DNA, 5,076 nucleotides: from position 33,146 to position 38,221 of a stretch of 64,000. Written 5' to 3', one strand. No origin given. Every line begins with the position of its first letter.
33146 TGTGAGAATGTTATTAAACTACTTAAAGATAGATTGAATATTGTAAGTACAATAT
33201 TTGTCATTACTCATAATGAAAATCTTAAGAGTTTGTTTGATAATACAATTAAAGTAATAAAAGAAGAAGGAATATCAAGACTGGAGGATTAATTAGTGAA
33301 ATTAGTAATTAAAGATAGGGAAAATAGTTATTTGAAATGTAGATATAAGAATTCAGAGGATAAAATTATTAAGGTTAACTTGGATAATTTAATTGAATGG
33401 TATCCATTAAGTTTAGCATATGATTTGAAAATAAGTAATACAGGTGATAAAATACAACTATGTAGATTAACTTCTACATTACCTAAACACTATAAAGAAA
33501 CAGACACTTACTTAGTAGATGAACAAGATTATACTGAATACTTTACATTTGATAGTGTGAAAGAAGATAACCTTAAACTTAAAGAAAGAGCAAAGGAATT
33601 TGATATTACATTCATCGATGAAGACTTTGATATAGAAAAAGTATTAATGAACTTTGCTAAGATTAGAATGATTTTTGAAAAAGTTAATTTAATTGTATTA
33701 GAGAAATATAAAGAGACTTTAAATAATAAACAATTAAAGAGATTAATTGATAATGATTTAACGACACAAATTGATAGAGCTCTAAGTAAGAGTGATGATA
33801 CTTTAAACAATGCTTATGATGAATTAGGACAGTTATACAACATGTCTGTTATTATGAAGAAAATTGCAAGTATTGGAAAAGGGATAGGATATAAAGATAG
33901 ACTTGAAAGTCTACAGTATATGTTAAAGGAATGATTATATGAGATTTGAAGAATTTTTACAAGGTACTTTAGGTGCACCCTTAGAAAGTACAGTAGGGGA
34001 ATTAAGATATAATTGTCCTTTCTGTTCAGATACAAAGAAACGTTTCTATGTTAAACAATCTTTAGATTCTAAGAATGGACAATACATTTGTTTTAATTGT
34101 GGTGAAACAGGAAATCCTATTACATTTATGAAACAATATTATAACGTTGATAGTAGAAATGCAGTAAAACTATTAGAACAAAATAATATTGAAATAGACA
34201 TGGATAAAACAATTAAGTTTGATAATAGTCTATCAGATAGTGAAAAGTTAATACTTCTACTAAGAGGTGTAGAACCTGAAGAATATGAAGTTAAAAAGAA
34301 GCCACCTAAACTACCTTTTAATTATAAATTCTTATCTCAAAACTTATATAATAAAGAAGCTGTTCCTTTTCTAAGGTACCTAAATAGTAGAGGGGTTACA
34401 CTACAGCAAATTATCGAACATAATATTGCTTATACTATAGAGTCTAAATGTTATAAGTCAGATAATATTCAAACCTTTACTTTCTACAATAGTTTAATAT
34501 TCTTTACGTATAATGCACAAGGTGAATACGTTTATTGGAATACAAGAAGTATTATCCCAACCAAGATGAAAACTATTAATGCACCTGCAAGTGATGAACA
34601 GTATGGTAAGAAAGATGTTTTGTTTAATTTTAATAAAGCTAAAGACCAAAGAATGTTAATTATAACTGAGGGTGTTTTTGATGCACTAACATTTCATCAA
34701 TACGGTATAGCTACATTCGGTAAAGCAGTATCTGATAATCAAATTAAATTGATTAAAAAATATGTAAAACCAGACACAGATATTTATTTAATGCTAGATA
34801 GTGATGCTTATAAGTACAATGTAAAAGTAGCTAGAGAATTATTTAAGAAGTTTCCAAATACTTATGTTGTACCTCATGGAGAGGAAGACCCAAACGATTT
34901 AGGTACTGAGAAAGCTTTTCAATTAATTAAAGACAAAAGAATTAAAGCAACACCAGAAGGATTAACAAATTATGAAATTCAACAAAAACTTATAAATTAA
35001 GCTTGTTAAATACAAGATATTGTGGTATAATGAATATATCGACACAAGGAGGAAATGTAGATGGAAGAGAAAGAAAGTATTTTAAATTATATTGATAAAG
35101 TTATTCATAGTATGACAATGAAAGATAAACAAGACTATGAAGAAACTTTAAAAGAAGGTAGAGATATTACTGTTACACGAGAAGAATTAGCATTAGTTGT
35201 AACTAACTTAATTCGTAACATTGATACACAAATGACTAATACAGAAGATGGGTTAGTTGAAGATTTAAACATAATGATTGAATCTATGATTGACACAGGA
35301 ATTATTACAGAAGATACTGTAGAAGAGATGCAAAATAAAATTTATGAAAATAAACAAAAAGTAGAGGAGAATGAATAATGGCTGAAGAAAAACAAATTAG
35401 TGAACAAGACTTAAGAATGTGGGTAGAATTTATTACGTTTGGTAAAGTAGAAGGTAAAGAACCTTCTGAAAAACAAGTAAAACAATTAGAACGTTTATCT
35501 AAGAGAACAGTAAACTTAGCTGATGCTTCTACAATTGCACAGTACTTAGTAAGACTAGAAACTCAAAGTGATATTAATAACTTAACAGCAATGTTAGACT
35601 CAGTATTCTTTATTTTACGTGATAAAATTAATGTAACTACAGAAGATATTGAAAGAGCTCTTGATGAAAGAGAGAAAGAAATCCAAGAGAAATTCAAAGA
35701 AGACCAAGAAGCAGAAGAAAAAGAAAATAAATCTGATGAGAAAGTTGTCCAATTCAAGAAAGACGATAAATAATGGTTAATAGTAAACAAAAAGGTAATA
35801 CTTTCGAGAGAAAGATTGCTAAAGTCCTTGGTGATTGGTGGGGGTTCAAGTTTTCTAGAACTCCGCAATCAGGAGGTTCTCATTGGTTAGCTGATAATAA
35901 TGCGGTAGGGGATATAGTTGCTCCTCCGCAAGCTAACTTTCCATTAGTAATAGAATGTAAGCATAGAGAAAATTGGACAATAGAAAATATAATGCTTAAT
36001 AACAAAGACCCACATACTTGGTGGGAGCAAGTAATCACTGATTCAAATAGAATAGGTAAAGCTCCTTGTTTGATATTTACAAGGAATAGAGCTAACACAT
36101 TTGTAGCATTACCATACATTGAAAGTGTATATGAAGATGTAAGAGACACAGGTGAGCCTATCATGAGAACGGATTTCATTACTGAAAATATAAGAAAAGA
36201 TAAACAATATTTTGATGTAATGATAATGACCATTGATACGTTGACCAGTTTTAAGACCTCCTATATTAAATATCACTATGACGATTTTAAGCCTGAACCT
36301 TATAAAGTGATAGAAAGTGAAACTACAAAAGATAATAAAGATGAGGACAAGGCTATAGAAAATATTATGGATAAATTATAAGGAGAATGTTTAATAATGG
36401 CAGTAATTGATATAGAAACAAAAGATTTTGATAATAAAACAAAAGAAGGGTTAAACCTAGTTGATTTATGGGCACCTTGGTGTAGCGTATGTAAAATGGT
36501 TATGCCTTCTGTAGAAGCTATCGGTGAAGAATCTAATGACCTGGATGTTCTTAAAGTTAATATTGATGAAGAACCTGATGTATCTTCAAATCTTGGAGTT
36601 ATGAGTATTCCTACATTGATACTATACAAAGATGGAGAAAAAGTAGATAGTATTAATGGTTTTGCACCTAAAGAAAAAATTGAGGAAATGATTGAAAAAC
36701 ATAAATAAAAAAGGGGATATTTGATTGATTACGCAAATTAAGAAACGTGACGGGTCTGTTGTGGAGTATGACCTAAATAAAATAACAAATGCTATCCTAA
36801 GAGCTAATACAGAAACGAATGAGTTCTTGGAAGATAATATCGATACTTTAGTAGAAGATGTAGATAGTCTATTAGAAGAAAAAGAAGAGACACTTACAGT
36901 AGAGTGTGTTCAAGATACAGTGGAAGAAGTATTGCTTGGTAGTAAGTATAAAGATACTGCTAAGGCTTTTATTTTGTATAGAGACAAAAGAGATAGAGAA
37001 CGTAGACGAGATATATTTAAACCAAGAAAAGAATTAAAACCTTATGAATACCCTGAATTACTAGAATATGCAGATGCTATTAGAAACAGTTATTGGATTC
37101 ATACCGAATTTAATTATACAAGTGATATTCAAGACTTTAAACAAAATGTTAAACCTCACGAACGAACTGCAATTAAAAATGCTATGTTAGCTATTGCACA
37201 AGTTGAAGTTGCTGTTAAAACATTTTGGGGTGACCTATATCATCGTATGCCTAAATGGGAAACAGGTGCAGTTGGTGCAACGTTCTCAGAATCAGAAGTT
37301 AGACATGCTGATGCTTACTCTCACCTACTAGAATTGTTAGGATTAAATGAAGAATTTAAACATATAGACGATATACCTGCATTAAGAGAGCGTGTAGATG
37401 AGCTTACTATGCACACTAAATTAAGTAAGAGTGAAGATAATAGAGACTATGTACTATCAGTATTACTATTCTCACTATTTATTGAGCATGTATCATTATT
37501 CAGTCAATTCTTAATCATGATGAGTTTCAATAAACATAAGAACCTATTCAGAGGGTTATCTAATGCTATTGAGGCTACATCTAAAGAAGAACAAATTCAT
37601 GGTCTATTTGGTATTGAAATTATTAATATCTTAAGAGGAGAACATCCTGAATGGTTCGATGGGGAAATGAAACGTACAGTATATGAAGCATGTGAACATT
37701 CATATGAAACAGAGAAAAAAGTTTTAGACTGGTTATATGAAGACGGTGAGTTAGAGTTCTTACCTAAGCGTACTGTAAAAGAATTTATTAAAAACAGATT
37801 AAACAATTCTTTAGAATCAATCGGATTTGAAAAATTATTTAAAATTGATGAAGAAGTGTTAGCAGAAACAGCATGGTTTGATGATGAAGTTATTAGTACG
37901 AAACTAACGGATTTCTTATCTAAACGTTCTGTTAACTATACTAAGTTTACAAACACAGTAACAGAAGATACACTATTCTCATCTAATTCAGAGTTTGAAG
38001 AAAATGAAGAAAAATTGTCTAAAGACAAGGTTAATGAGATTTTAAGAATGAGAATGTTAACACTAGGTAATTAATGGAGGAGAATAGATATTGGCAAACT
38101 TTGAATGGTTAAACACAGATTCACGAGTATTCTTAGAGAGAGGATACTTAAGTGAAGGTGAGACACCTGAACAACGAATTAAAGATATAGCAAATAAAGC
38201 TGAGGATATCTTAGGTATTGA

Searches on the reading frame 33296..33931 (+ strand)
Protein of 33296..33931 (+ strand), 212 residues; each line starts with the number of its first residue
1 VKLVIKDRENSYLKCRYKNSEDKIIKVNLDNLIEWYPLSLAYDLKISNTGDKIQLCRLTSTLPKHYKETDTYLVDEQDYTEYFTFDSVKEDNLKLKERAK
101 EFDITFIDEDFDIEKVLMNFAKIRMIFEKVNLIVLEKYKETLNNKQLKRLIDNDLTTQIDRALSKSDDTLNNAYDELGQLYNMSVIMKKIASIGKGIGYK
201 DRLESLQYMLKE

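Call 84: search_protein_families(library=pfam, proteins=[window:33296-33931:+], max_evalue=0.001)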
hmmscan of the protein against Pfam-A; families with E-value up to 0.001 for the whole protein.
window:33296-33931:+ (212 aa): 2 families
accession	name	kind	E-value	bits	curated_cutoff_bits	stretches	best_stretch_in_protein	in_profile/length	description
PF20881.2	G1_gp67_C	-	5.4e-26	91.5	27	1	92-192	1-100/100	Phage G1 gp67, C-terminal domain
PF20880.2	G1_gp67_N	-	7.2e-11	42.4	27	1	13-70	4-62/77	Phage G1 gp67, N-terminal domain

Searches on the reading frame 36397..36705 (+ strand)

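Call 84: search_protein_families(library=pfam, proteins=[window:36397-36705:+], max_evalue=0.001)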
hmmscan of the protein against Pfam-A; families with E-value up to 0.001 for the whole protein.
window:36397-36705:+ (103 aa): 6 families
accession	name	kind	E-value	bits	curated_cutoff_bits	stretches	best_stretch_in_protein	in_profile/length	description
PF00085.26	Thioredoxin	-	8.7e-24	84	23.5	1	4-101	3-103/103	Thioredoxin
PF13098.12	Thioredoxin_2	-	5.5e-06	27.1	27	1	21-98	9-103/104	Thioredoxin-like domain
PF14595.12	Thioredoxin_9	-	2.5e-05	24.6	25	1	12-83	36-110/129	Thioredoxin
PF13905.12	Thioredoxin_8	-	0.00013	22.7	27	0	20-59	4-46/94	Thioredoxin-like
PF13192.12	Thioredoxin_3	-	0.00027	21.3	24.8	1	27-98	8-74/76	Thioredoxin domain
PF13728.12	TraF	-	0.00043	20.6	23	1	25-97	137-221/224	F plasmid transfer operon protein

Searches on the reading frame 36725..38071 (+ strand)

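Call 84: search_protein_families(library=pfam, proteins=[window:36725-38071:+], max_evalue=0.001)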
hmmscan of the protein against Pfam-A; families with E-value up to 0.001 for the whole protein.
window:36725-38071:+ (449 aa): 2 families
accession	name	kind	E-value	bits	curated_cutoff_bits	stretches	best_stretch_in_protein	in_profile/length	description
PF00268.27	Ribonuc_red_sm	-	5e-56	190.6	33.6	1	102-375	2-277/281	Ribonucleotide reductase, small chain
PF03477.21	ATP-cone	-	6.1e-20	72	25.8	1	4-91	2-88/88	ATP cone domain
